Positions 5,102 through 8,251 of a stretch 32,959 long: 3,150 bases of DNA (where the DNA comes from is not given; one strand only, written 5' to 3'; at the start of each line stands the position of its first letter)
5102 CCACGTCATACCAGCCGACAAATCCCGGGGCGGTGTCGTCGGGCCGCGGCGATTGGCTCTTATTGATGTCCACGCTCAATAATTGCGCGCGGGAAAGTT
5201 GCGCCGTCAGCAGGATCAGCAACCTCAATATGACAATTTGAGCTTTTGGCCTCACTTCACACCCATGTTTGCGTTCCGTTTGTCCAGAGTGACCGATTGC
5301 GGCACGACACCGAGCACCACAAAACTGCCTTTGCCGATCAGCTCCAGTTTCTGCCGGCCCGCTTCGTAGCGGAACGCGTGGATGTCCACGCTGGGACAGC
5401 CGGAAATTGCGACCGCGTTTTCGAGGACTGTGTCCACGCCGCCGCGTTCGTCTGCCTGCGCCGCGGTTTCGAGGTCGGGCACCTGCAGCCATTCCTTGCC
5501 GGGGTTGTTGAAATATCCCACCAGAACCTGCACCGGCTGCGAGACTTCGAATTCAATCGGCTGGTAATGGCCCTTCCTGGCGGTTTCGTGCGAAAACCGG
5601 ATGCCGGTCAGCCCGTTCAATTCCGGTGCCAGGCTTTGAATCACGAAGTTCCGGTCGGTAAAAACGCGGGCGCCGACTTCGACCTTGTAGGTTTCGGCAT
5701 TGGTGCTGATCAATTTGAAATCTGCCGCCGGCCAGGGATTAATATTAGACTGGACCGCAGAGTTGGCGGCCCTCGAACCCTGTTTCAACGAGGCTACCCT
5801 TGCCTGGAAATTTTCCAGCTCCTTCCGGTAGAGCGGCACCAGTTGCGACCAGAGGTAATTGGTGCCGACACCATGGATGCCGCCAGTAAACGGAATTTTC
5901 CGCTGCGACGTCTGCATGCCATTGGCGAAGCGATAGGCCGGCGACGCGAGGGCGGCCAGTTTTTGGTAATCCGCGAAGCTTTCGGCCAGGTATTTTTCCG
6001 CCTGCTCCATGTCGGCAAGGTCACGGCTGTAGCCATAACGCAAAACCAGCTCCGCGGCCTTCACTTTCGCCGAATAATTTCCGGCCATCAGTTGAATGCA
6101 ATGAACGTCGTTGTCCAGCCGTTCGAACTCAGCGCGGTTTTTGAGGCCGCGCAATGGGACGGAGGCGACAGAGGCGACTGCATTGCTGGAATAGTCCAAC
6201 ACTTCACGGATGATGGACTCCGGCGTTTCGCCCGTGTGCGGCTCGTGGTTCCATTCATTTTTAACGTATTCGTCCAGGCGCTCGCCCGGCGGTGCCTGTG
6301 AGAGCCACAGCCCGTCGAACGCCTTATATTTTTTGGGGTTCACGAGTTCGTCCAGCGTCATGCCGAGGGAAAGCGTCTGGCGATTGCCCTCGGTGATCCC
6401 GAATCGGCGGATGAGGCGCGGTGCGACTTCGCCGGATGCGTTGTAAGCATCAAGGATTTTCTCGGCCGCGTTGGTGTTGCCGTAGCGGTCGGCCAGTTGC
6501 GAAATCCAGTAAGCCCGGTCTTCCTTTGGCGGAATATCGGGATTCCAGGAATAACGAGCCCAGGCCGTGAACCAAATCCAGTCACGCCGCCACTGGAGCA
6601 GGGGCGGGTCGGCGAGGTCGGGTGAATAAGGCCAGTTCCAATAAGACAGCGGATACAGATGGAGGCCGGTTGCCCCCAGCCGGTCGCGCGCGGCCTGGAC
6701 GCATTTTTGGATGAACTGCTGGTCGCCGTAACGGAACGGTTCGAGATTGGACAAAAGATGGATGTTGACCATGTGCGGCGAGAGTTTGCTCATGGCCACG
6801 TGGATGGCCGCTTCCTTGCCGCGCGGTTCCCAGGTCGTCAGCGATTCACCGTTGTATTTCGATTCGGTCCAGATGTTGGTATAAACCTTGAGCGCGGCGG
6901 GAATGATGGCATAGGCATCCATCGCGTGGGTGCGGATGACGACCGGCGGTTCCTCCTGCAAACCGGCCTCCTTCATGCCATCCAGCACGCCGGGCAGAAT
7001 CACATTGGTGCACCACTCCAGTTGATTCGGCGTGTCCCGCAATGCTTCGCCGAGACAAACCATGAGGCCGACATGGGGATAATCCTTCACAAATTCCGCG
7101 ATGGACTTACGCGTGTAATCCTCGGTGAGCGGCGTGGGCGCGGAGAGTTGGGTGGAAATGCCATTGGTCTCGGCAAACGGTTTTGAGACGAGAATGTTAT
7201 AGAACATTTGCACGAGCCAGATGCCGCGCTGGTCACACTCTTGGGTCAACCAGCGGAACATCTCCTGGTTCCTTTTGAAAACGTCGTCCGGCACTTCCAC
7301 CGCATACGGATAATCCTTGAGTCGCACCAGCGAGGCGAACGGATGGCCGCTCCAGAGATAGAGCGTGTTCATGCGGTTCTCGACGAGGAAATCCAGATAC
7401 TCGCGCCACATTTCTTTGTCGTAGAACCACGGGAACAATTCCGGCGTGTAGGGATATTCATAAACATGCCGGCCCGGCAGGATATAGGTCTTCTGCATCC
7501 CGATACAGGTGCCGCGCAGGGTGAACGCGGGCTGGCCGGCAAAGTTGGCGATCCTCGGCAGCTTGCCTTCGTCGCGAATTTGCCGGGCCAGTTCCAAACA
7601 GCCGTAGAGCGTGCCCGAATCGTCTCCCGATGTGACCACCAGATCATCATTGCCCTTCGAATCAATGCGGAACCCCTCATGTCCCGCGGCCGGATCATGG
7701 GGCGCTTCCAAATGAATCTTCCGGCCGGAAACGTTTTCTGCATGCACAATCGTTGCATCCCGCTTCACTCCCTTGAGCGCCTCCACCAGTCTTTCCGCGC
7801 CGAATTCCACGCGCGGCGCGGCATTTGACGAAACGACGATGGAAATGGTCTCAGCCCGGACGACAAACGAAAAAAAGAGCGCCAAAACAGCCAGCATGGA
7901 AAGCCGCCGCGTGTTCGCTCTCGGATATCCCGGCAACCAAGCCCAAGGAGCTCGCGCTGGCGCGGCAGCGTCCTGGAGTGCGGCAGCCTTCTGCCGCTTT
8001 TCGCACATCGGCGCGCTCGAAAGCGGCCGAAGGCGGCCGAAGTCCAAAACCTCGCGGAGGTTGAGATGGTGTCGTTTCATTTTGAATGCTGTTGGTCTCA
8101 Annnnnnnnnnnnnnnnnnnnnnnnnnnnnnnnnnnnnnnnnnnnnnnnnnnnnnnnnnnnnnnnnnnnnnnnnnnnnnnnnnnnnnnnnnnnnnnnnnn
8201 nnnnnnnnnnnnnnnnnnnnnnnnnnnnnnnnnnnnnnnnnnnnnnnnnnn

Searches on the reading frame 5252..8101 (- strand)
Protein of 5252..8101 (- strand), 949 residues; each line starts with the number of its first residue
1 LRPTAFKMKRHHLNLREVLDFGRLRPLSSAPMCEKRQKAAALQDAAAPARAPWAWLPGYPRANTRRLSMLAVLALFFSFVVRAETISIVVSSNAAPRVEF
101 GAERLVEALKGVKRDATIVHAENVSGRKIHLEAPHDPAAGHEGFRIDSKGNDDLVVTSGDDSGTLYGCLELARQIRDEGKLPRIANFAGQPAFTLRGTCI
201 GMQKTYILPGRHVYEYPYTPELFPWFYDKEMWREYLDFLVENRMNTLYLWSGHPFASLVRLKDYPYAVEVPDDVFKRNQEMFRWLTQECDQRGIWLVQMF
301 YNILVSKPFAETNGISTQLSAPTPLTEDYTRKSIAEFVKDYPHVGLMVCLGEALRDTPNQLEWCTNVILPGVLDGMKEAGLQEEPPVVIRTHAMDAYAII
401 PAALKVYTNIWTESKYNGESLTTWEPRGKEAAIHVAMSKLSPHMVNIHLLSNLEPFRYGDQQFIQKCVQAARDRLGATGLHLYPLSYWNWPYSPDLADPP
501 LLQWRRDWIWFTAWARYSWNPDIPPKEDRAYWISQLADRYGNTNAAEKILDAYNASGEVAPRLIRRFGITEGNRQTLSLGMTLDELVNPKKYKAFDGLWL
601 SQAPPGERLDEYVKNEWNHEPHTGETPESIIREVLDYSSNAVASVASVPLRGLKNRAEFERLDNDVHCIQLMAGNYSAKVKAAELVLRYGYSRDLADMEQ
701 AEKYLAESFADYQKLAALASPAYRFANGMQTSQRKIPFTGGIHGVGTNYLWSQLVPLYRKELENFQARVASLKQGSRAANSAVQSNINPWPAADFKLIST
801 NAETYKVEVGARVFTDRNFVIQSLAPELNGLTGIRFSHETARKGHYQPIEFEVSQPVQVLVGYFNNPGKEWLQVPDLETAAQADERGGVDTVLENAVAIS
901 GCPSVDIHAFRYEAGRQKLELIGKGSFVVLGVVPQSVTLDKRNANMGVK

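Call 9: search_protein_families(library=pfam, proteins=[window:5252-8101:-], max_evalue=0.01)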
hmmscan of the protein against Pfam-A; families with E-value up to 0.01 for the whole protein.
window:5252-8101:- (949 aa): 1 family
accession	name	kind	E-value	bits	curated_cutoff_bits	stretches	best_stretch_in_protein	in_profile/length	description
PF02838.20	Glyco_hydro_20b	-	0.0017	19.5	26.1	1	84-173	22-106/124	Glycosyl hydrolase family 20, domain 2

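Call 37: search_solved_structures(query=window:5252-8101:-, max_evalue=0.01)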
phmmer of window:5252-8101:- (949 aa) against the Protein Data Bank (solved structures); distinct sequences matched with E-value up to 0.01: 3.
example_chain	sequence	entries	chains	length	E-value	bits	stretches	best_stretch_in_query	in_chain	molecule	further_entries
6hzf_A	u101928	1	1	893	1.2e-236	791.2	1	84-935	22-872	BPa0997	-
6hzf_B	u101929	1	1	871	3.9e-236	789.5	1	86-935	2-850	BPa0997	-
6hze_A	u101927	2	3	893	5.8e-236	788.9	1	84-935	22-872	BPa0997 | BPa0997 N-ter E361S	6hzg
